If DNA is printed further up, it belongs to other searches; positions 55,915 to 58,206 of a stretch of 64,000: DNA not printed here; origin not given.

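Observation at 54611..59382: Four-gene operon combining CofC/CofD-like logic with polyprenyl-phosphate glycosyl transfer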

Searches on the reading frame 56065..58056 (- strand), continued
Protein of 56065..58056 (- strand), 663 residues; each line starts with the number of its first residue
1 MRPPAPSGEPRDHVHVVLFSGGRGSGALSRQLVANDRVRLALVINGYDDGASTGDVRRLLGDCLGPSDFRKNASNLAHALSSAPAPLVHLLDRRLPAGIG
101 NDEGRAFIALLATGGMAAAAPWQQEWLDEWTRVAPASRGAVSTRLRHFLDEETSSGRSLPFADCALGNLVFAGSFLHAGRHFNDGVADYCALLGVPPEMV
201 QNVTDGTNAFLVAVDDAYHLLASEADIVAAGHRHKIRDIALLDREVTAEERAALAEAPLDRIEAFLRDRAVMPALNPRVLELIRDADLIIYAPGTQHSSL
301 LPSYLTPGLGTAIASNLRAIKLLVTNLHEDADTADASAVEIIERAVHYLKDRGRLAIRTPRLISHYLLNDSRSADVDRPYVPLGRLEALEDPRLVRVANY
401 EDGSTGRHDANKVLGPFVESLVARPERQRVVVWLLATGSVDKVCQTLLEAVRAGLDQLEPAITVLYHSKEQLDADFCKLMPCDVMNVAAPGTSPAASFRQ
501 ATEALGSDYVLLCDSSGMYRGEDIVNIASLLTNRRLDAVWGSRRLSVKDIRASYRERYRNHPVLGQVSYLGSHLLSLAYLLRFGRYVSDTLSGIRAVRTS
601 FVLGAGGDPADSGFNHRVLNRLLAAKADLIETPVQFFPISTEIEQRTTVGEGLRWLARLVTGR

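Call 43: search_protein_families(library=ncbifam, max_evalue=0.001, proteins=[L083:10878-11528:+, L083:4884-5210:+, L083:5210-7471:+, L083:13020-14120:+, L083:14110-15069:+, L083:15838-16992:+, L083:18164-19807:+, L083:19804-20760:+, L083:3025-4866:+])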
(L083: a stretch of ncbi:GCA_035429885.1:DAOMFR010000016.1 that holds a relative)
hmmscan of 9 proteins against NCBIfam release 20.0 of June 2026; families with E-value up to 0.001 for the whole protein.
L083:10878-11528:+ (216 aa): 27 families (the best 25 are shown)
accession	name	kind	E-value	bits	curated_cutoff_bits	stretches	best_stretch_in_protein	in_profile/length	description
TIGR02009.1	PGMB-YQAB-SF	subfamily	7.9e-32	111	153.35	1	7-181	4-180/186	beta-phosphoglucomutase family hydrolase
TIGR01990.1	bPGM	equivalog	2.3e-23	83.1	189.4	1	7-185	4-184/187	beta-phosphoglucomutase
NF053653.1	InDiPhoBT2121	equivalog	7.9e-21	74.6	245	1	7-191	4-190/216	inorganic diphosphatase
NF008000.0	PRK10725.1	equivalog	1.4e-18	67.7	215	1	3-188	4-186/188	fructose-1-phosphate/6-phosphogluconate phosphatase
NF008087.0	PRK10826.1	equivalog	1.7e-17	63.8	191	1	7-207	10-211/222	hexitol phosphatase HxpB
TIGR03351.1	PhnX-like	hypoth_equivalog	1.5e-16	61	218.9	1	5-192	2-195/220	phosphonatase-like hydrolase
NF046057.1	bifunc_MtlD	equivalog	2.3e-16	59.4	800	1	99-185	103-189/683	bifunctional mannitol-1-phosphate dehydrogenase/phosphatase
TIGR01509.1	HAD-SF-IA-v3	subfamily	3.6e-16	59.7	29.4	1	68-184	46-151/154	HAD-IA family hydrolase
TIGR01454.1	AHBA_synth_RP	hypoth_equivalog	8.8e-15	54.9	246.65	1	7-194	1-181/205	AHBA synthesis associated protein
TIGR01449.2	PGP_bact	equivalog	9.4e-15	54.7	180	1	8-192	2-189/213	phosphoglycolate phosphatase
NF009804.0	PRK13288.1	equivalog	7.2e-14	51.8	218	1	7-194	6-188/215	pyrophosphatase PpaX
NF009695.0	PRK13222.1-2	equivalog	1.1e-13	51.2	225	1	2-188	4-194/226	phosphoglycolate phosphatase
TIGR02253.1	CTE7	subfamily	4.7e-11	42.9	169.75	1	8-170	6-176/221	TIGR02253 family HAD-type hydrolase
NF009694.0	PRK13222.1-1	equivalog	7.6e-11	41.8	415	1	87-188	112-211/252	phosphoglycolate phosphatase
NF008610.0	PRK11587.1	equivalog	3.1e-10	39.8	282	1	7-189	6-183/219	sugar phosphatase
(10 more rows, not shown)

L083:4884-5210:+ (108 aa): 1 family
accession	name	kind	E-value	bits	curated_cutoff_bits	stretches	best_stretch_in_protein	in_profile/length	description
NF037947.1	holin_4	subfamily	4.4e-05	23.9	70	1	28-100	5-75/75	bacteriophage holin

L083:5210-7471:+ (753 aa): 1 family
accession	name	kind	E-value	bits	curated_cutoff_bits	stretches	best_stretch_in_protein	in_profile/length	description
NF047440.1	LA3751_2_3_fam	subfamily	3.6e-08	32.7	200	1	310-474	82-247/460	LA_3751/LA_3752 family putative glycosyltransferase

L083:13020-14120:+ (366 aa): 23 families
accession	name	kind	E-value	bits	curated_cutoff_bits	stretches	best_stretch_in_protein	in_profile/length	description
NF041875.1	EPS_EpsD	equivalog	9.5e-32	110.7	370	1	20-219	1-208/325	exopolysaccharide biosynthesis glycosyltransferase EpsD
TIGR03965.1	mycofact_glyco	equivalog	5e-25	88.3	280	1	7-258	63-320/467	mycofactocin biosynthesis glycosyltransferase MftF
NF007482.0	PRK10073.1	equivalog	8.6e-18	64.4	423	1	16-109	4-101/334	glycosyltransferase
TIGR04283.1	glyco_like_mftF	equivalog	1e-17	64.5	182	1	20-252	1-217/221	TIGR04283 family arsenosugar biosynthesis glycosyltransferase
NF038299.1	EPS_HpsN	equivalog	1.8e-15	56.7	425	1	18-130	1-118/317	hormogonium polysaccharide biosynthesis glycosyltransferase HpsN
TIGR03937.1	PgaC_IcaA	equivalog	3.5e-13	49.3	422.3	1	12-129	39-161/407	poly-beta-1,6-N-acetyl-D-glucosamine synthase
TIGR03111.1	glyc2_xrt_Gpos1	hypoth_equivalog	8e-13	48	363.95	1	14-167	45-203/439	TIGR03111 family XrtG-associated glycosyltransferase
NF047683.1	TeichurnBiosyTuaG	equivalog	1.3e-12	47.9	400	1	16-111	4-104/252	teichuronic acid biosynthesis protein TuaG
NF050050.1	ProtGlycPglI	equivalog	5.3e-10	39.2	500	1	18-116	2-106/306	GalNAc(5)-diNAcBac-PP-undecaprenol beta-1,3-glucosyltransferase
NF038302.1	EPS_HpsE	equivalog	1.2e-08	34.3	300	1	19-111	2-104/307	hormogonium polysaccharide biosynthesis glycosyltransferase HpsE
TIGR04242.1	nodulat_NodC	equivalog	5.1e-08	32.3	550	1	15-129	45-166/395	chitooligosaccharide synthase NodC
NF041394.1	GtaseAglG_Halo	equivalog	7.3e-08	32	440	1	19-186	2-179/304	glucosyl-dolichyl phosphate glucuronosyltransferase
NF050819.1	PolSacchBiosHfsG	equivalog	4.6e-07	29.3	500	1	16-126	10-125/302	polysaccharide biosynthesis protein HfsG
TIGR04440.1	glyco_TIGR04440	domain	6.6e-06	26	70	1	19-131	1-119/215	TIGR00180 family glycosyltransferase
TIGR03469.1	HpnB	hypoth_equivalog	1.1e-05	24.7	379.25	1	12-224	38-270/386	hopene-associated glycosyltransferase HpnB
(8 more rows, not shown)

L083:14110-15069:+ (319 aa): 2 families
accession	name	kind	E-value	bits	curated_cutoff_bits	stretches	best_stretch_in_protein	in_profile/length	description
TIGR03965.1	mycofact_glyco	equivalog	4.1e-06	25.9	280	1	84-233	146-303/467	mycofactocin biosynthesis glycosyltransferase MftF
NF038302.1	EPS_HpsE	equivalog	0.00042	19.4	300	1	76-130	72-126/307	hormogonium polysaccharide biosynthesis glycosyltransferase HpsE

L083:15838-16992:+ (384 aa): 57 families (the best 25 are shown)
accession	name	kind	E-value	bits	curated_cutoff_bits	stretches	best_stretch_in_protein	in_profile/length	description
TIGR04055.1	rSAM_NirJ2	equivalog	1.1e-20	74.5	500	1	36-326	9-291/326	putative heme d1 biosynthesis radical SAM protein NirJ2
TIGR04054.1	rSAM_NirJ1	equivalog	1.2e-17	63.6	650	1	25-169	34-174/387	putative heme d1 biosynthesis radical SAM protein NirJ1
TIGR04051.1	rSAM_NirJ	equivalog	8.3e-17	61.2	515.45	1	27-194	2-160/354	heme d1 biosynthesis radical SAM protein NirJ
TIGR04053.2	TIGR04053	equivalog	1.3e-16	60.8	395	1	26-197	6-173/366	TIGR04053 family radical SAM/SPASM domain-containing protein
TIGR04545.1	rSAM_ahbD_hemeb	equivalog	9.4e-16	58.2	500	1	35-218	8-182/339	heme b synthase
NF033640.1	N_Twi_rSAM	subfamily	1.6e-15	57.1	170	1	25-228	109-322/398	twitch domain-containing radical SAM protein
TIGR04546.1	rSAM_ahbC_deAc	equivalog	2.1e-15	56.4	650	1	26-163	38-171/390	12,18-didecarboxysiroheme deacetylase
NF050035.1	rSAM_WgK_link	exception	7.6e-15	54.7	650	2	25-189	7-163/367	radical SAM/SPASM peptide maturase WgkB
TIGR04082.1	rSAM_for_selen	equivalog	1.5e-14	53.7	350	1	33-326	205-487/516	thio(seleno)oxazole modification radical SAM maturase SbtM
TIGR04303.1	GeoRSP_rSAM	equivalog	2.1e-14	53.8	400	1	31-327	9-294/325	GeoRSP system radical SAM/SPASM protein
TIGR04133.1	rSAM_w_lipo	hypoth_equivalog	3.3e-14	52.6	425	1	36-329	33-319/350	TIGR04133 family radical SAM/SPASM protein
TIGR03961.1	rSAM_PTO1314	hypoth_equivalog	3.7e-14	52.8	306.05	1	36-193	32-174/332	PTO1314 family radical SAM protein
TIGR02666.1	moaA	equivalog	2.2e-13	49.9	284.05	1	35-200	18-183/336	GTP 3',8-cyclase MoaA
TIGR04347.1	pseudo_SAM_Halo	equivalog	3.2e-13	49.7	525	1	24-189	35-194/390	TIGR04347 family pseudo-SAM/SPASM protein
TIGR04250.1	SCM_rSAM_ScmE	equivalog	3.3e-13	49.3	400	1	31-312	7-294/358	SynChlorMet cassette radical SAM/SPASM protein ScmE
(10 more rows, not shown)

L083:18164-19807:+ (547 aa): 0 families

L083:19804-20760:+ (318 aa): 15 families
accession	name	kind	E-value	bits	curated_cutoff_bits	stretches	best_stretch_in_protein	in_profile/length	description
NF008977.0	PRK12324.1-2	equivalog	1.9e-74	250.8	234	1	21-299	3-281/297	decaprenyl-phosphate phosphoribosyltransferase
NF008978.0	PRK12324.1-4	equivalog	9.6e-67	225.2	207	1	10-306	22-320/322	decaprenyl-phosphate phosphoribosyltransferase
NF006088.0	PRK08238.1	equivalog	2.8e-65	220.9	351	1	11-295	183-470/482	UbiA family prenyltransferase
NF008976.0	PRK12324.1-1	equivalog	1.7e-46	159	474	1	18-297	16-295/306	decaprenyl-phosphate phosphoribosyltransferase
NF009523.0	PRK12884.1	equivalog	2.6e-12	46.5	269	1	55-187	37-169/279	prenyltransferase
NF009522.0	PRK12883.1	equivalog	1.3e-10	41.2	353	1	48-192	30-173/279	geranylgeranylglycerol-phosphate geranylgeranyltransferase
NF035940.1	prenyl_rel_EboC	equivalog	1.6e-07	31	250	1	56-175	41-157/292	UbiA-like protein EboC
NF009512.0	PRK12872.1-1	equivalog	7.2e-07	29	278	1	55-163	40-150/303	geranylgeranylglycerol-phosphate geranylgeranyltransferase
TIGR01474.1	ubiA_proteo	equivalog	4.5e-06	26.4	275.45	1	56-189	41-171/282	4-hydroxybenzoate octaprenyltransferase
NF045897.1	SCO3242_trans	equivalog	4.6e-06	26.4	260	1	55-176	32-144/287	SCO3242 family prenyltransferase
NF009521.0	PRK12882.1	equivalog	1.3e-05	24.6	296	1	57-181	41-163/280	geranylgeranylglycerol-phosphate geranylgeranyltransferase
NF009516.0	PRK12875.1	equivalog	1.8e-05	24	205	1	57-185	55-187/292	prenyltransferase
NF005742.0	PRK07566.1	equivalog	4.2e-05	22.8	313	1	65-182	76-196/315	chlorophyll synthase ChlG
NF009609.0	PRK13106.1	equivalog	0.0001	21.8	349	1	57-172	52-165/301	prenyltransferase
NF009514.0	PRK12873.1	equivalog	0.00045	19.7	246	1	67-191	59-187/297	4-hydroxybenzoate polyprenyltransferase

L083:3025-4866:+ (613 aa): 36 families (the best 25 are shown)
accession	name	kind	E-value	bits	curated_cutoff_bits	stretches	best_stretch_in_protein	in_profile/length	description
NF005548.0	PRK07208.1-4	equivalog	8.7e-214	710.6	389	1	5-480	6-480/488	hypothetical protein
NF005545.0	PRK07208.1-1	equivalog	7.6e-187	621.7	451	1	5-491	10-501/504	hypothetical protein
NF005546.0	PRK07208.1-2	equivalog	2e-154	515.1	418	2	77-470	111-524/527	hypothetical protein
NF005547.0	PRK07208.1-3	equivalog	2.2e-118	395.9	380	1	6-471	8-461/465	hypothetical protein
NF005549.0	PRK07208.1-5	equivalog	5e-118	394.9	587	2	78-470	113-533/534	hypothetical protein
NF005560.0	PRK07233.1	equivalog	5.2e-31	107.9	252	1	6-453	4-426/435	hypothetical protein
TIGR02734.1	crtI_fam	subfamily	1.7e-11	43.5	238.1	1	5-70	1-65/504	phytoene desaturase family protein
NF008841.0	PRK11883.1-1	equivalog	3.2e-11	42.8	517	1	5-84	6-88/453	protoporphyrinogen oxidase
TIGR02733.1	desat_CrtD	equivalog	1e-10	41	549.7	1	5-55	4-54/492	C-3',4' desaturase CrtD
TIGR03467.1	HpnE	equivalog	1.8e-10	40.7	283.05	1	6-174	2-187/430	hydroxysqualene dehydroxylase HpnE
NF058655.1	CrtID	equivalog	1.4e-09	37.4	640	1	6-55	2-51/478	bifunctional phytoene desaturase/3,4-desaturase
NF042421.1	hydcarot_desat_CrtD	equivalog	2e-08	33.2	500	1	5-72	4-70/487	1-hydroxycarotenoid 3,4-desaturase CrtD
NF009410.0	PRK12771.1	subfamily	3.2e-08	32.6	516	1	6-42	142-178/566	NAD(P)-binding protein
TIGR00031.1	UDP-GALP_mutase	equivalog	1.1e-07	31.2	303.75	0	138-174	141-176/378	UDP-galactopyranose mutase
NF045637.1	carotdesatCrtDProt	equivalog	1.1e-07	30.9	580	1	6-55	2-51/485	1-hydroxycarotenoid 3,4-desaturase CrtD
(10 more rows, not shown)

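Call 68: search_protein_representatives(protein=window:56065-58056:-)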
Query: 663 residues. Proteins with E-value up to 0.001 (for the whole library): 1587; up to 1e-10: 838; up to 1e-30: 334. The best 150 are listed.
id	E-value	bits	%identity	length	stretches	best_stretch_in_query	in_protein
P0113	7.2e-200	682.4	51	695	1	14-657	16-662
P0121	2.9e-194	663.9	52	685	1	13-661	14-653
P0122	3.9e-190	650.2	52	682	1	3-661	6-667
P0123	1.5e-189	648.3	54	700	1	16-663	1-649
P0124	5.3e-172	590.3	52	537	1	135-658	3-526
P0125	1.7e-169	582.1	46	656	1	15-656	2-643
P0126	5.0e-168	577.2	49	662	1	13-657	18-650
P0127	1.3e-161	556.0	50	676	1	7-658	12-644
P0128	6.0e-160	550.5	45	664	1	14-660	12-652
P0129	1.5e-159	549.2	51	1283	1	11-659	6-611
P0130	1.7e-157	542.4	44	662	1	13-659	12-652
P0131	3.3e-156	538.2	49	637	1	14-660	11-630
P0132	1.1e-152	526.5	55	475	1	18-488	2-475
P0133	3.4e-126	439.0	55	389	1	280-662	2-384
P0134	5.0e-108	379.0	47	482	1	203-655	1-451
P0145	1.4e-72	261.9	52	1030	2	192-459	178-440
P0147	7.5e-72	259.5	30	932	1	11-657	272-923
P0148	1.5e-71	258.5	28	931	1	10-657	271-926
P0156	5.0e-68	246.8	31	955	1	13-655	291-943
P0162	1.0e-64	235.9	27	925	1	14-660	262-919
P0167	4.4e-64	233.8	37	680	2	12-352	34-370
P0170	8.1e-64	232.9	29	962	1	14-659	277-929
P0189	3.8e-60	220.8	40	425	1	15-409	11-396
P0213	9.6e-55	202.9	25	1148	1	11-653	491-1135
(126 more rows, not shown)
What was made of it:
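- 56065..58056 (-): Gene for a 663-aa soluble or peripheral fusion protein: a YvcK/CofD-superfamily domain followed by a DPM1-type GT2-like domain. 334 clusters at 50% identity with E<=1e-30 (call 68).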

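Call 69: search_protein_families(library=pfam, max_evalue=0.001, proteins=[P0147, P0148, P0156, P0162, P0170, P0213, P0129, P0145, P0189, P0167])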
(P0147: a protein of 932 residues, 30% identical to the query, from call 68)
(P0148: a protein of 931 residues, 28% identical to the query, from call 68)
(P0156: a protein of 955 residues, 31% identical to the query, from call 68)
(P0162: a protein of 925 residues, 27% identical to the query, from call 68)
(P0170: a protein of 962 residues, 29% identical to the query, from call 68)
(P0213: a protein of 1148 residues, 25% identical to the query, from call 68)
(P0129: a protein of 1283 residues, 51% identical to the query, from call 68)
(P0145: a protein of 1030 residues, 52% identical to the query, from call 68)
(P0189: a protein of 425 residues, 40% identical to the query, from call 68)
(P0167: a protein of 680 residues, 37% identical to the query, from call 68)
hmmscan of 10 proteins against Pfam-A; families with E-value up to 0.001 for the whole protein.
P0147 (932 aa): 5 families
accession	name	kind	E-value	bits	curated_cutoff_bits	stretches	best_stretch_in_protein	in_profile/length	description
PF01933.23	CofD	-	3.3e-24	86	30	1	277-609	1-240/290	2-phospho-L-lactate transferase CofD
PF00535.33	Glycos_transf_2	-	7.9e-18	65.4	23.3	1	695-836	1-146/168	Glycosyl transferase family 2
PF12804.13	NTP_transf_3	-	5.2e-12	46.7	27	1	26-146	2-116/160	MobA-like NTP transferase domain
PF01128.25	IspD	-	1.5e-05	25.3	27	1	25-80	3-60/221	2-C-methyl-D-erythritol 4-phosphate cytidylyltransferase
PF00483.29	NTP_transferase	-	2.1e-05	24.6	21.2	1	25-151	2-135/245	Nucleotidyl transferase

P0148 (931 aa): 5 families
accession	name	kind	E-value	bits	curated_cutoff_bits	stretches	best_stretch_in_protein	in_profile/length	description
PF01933.23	CofD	-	8.5e-27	94.5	30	1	277-610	1-240/290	2-phospho-L-lactate transferase CofD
PF00535.33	Glycos_transf_2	-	1.3e-22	80.9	23.3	1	697-822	1-125/168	Glycosyl transferase family 2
PF12804.13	NTP_transf_3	-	1.3e-15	58.3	27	1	26-175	1-146/160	MobA-like NTP transferase domain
PF00483.29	NTP_transferase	-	1e-11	45.3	21.2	1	27-149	3-133/245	Nucleotidyl transferase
PF01128.25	IspD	-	3.8e-09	37.1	27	1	25-120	2-95/221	2-C-methyl-D-erythritol 4-phosphate cytidylyltransferase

P0156 (955 aa): 5 families
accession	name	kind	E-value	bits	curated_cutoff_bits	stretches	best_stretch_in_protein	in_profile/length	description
PF01933.23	CofD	-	5.1e-31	108.4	30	1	294-640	1-250/290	2-phospho-L-lactate transferase CofD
PF00535.33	Glycos_transf_2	-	1.4e-20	74.3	23.3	1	715-840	1-126/168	Glycosyl transferase family 2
PF12804.13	NTP_transf_3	-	6.3e-17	62.7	27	1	41-161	5-119/160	MobA-like NTP transferase domain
PF00483.29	NTP_transferase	-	1.8e-07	31.4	21.2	1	42-219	7-189/245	Nucleotidyl transferase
PF01128.25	IspD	-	1.9e-05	25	27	1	37-164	3-129/221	2-C-methyl-D-erythritol 4-phosphate cytidylyltransferase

P0162 (925 aa): 6 families
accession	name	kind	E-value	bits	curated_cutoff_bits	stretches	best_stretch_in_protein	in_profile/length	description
PF01933.23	CofD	-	1.1e-23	84.3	30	1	264-599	1-242/290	2-phospho-L-lactate transferase CofD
PF00535.33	Glycos_transf_2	-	1e-22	81.3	23.3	1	687-815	1-128/168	Glycosyl transferase family 2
PF12804.13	NTP_transf_3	-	2.5e-15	57.5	27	1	11-139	1-123/160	MobA-like NTP transferase domain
PF00483.29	NTP_transferase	-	1.1e-09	38.7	21.2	1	12-158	3-158/245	Nucleotidyl transferase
PF01128.25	IspD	-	4e-06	27.2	27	1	11-70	3-63/221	2-C-methyl-D-erythritol 4-phosphate cytidylyltransferase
PF10111.15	Glyco_tranf_2_2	-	0.00045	20.2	27.3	0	687-782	1-97/276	Glycosyltransferase like family 2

P0170 (962 aa): 5 families
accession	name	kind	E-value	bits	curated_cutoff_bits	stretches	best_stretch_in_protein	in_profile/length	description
PF01933.23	CofD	-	3.3e-26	92.6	30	1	279-600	1-228/290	2-phospho-L-lactate transferase CofD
PF00535.33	Glycos_transf_2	-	8.7e-25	88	23.3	1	699-817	1-119/168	Glycosyl transferase family 2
PF12804.13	NTP_transf_3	-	3.5e-13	50.5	27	1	24-136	1-109/160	MobA-like NTP transferase domain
PF01128.25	IspD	-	6.8e-09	36.2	27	1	24-149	3-129/221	2-C-methyl-D-erythritol 4-phosphate cytidylyltransferase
PF13641.12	Glyco_tranf_2_3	-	1.8e-05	25.3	27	0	697-809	2-119/230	Glycosyltransferase like family 2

P0213 (1148 aa): 10 families
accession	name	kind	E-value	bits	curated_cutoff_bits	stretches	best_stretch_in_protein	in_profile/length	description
PF13419.12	HAD_2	-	5.1e-39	134.7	23.8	1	11-190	1-178/178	Haloacid dehalogenase-like hydrolase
PF00702.32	Hydrolase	-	7.9e-35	121.4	26.4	1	9-183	2-190/191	haloacid dehalogenase-like hydrolase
PF01933.23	CofD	-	1.3e-34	120.2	30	1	496-873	1-273/290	2-phospho-L-lactate transferase CofD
PF00535.33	Glycos_transf_2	-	2.8e-33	115.6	23.3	1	911-1033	1-123/168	Glycosyl transferase family 2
PF12804.13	NTP_transf_3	-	2.4e-16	60.7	27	1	248-359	1-106/160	MobA-like NTP transferase domain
PF00483.29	NTP_transferase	-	2.4e-11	44.1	21.2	1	248-383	2-142/245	Nucleotidyl transferase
PF10111.15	Glyco_tranf_2_2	-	1.3e-07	31.9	27.3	1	912-1011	2-104/276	Glycosyltransferase like family 2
PF13641.12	Glyco_tranf_2_3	-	1.4e-07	32.2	27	1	910-1013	3-111/230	Glycosyltransferase like family 2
PF01128.25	IspD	-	5.2e-06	26.8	27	1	248-308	3-65/221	2-C-methyl-D-erythritol 4-phosphate cytidylyltransferase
PF13242.12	Hydrolase_like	-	0.00011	22.5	22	1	146-209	3-72/75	HAD-hyrolase-like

P0129 (1283 aa): 1 family
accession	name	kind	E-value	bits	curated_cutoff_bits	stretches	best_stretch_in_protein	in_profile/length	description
PF01933.23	CofD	-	4.3e-20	72.5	30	1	11-331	1-252/290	2-phospho-L-lactate transferase CofD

P0145 (1030 aa): 1 family
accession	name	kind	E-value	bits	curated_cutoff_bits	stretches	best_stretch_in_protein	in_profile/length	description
PF01933.23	CofD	-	3.3e-12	46.6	30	1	250-352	158-251/290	2-phospho-L-lactate transferase CofD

P0189 (425 aa): 1 family
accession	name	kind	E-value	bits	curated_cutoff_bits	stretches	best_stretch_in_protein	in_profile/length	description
PF01933.23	CofD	-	7.8e-24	84.8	30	1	12-356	1-252/290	2-phospho-L-lactate transferase CofD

P0167 (680 aa): 1 family
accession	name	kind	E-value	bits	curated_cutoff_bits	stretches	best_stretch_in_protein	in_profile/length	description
PF01933.23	CofD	-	8.7e-29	101.1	30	1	39-387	2-254/290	2-phospho-L-lactate transferase CofD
